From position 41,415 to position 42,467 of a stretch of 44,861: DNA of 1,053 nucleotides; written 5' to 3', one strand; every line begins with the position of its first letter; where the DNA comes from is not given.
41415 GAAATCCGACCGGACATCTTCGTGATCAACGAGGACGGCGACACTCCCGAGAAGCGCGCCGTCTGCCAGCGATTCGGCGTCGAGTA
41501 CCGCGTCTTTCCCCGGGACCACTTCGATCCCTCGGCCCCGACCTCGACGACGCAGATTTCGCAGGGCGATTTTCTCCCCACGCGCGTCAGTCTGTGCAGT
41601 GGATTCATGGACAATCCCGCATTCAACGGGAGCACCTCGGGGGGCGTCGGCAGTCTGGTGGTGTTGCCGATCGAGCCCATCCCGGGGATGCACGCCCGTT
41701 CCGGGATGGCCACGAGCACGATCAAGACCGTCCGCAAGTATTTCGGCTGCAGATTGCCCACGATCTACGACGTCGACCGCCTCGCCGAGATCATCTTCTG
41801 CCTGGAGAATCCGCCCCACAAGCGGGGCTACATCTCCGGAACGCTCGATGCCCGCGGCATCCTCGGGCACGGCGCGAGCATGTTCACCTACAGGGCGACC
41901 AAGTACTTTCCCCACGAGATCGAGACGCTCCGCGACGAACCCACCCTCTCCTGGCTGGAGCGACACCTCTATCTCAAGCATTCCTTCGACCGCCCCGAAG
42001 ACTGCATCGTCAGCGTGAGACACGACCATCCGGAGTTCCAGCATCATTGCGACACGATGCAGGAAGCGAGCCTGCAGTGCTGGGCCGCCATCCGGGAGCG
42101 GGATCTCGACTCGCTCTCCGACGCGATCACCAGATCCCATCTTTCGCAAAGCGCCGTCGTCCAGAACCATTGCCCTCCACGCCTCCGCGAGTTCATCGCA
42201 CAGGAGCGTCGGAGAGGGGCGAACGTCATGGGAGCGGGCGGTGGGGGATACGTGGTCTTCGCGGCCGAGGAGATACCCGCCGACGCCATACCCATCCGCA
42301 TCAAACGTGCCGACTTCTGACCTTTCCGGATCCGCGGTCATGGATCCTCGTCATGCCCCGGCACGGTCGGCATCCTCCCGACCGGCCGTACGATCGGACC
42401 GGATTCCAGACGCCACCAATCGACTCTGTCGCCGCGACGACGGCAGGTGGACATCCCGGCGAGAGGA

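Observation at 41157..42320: Cytidylyltransferase-like / GHMP-kinase fusion: an inverted, non-orthologous analogue of HldE/Fkp-type bifunctional sugar activators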

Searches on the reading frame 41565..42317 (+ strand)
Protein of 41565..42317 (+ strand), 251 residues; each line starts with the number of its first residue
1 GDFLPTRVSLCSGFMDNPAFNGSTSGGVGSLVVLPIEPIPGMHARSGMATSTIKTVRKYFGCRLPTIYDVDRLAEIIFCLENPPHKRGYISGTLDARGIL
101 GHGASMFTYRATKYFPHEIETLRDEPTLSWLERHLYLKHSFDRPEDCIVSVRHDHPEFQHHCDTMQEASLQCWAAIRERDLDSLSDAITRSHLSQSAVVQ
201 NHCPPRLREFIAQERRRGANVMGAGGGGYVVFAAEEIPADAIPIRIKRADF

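Call 40: search_solved_structures(query=A2, max_evalue=10, show_alignments=3)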
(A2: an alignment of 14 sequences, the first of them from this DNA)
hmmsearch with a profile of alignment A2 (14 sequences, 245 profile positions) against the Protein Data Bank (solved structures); distinct sequences matched with E-value up to 10: 21.
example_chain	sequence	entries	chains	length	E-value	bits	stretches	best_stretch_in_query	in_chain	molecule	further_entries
9iip_A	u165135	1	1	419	1.7e-15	60.7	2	87-239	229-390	L-fucokinase/L-fucose-1-P guanylyltransferase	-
5yys_A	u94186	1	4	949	1.8e-14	57.3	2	87-239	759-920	L-fucokinase, L-fucose-1-P guanylyltransferase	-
9iit_A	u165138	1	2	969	1.9e-14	57.2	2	87-239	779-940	L-fucokinase/L-fucose-1-P guanylyltransferase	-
3k85_A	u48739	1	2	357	7.7e-07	32.3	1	125-232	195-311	D-glycero-D-manno-heptose 1-phosphate kinase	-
4n3o_A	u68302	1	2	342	7.8e-06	29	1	32-232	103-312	Putative D-glycero-D-manno-heptose 7-phosphate kinase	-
4usm_A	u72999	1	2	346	2.3e-05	27.5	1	21-228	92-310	PUTATIVE SUGAR KINASE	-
4usk_A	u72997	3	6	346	3.5e-05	26.9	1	21-228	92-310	PUTATIVE SUGAR KINASE | SUGAR KINASE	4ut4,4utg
1kkh_A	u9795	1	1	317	7.8e-05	25.7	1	123-234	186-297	Mevalonate Kinase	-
1vis_A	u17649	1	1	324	8.2e-05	25.7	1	123-234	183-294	Mevalonate kinase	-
2hfs_A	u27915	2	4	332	0.0019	21.2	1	149-236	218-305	Mevalonate kinase, putative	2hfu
2oi2_A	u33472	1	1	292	0.004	20.1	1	143-229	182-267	Mevalonate kinase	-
2x7i_A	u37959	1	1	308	0.0093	18.9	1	145-233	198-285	MEVALONATE KINASE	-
8teb_A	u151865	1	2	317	0.071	16.1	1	197-236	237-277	Mevalonate kinase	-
1s4e_A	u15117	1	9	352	0.38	13.6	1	162-237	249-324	Galactokinase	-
6mde_A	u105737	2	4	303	0.42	13.5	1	198-229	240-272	Mevalonate kinase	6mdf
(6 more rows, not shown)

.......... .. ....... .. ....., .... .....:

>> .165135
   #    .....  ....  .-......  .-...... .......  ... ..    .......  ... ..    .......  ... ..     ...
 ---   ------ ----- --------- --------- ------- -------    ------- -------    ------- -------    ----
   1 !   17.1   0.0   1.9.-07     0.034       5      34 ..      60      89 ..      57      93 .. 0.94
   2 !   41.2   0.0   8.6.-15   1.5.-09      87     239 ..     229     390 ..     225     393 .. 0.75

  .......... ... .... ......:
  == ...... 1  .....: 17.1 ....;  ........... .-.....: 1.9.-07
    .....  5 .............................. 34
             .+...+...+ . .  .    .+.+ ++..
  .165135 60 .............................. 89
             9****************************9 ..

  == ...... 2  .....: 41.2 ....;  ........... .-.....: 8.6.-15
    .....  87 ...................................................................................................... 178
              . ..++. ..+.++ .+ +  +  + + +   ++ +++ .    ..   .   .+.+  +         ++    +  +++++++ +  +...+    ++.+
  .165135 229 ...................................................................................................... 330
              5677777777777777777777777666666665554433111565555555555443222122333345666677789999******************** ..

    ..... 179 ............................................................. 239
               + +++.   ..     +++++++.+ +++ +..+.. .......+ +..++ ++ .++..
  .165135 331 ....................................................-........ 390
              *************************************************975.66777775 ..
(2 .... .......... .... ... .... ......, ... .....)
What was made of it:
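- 41577..42317 (+): Compact GHMP kinase domain (aa 141-387), homologous to the fucokinase domain of Fkp. Profile A2 against PDB: Fkp 9iip E 1.7e-15, against heptokinases at about 1e-6 (call 40).
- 41577..41618 (+): Motif I / sugar-binding loop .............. (R143 = Fkp R592, F150 = W599, D152 = D601, N153 = T602). Alignment to Fkp 590-603 (call 40).
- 42231..42251 (+): GHMP motif III GAGGGGY. Identical to Fkp GAGGGGY (call 40).
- A profile of the C-domain hits Fkp fucokinase far better than any other solved GHMP kinase (E 1.7e-15 against 7.7e-7; call 40). Fkp scores eight orders of magnitude better than the heptokinases (call 40).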
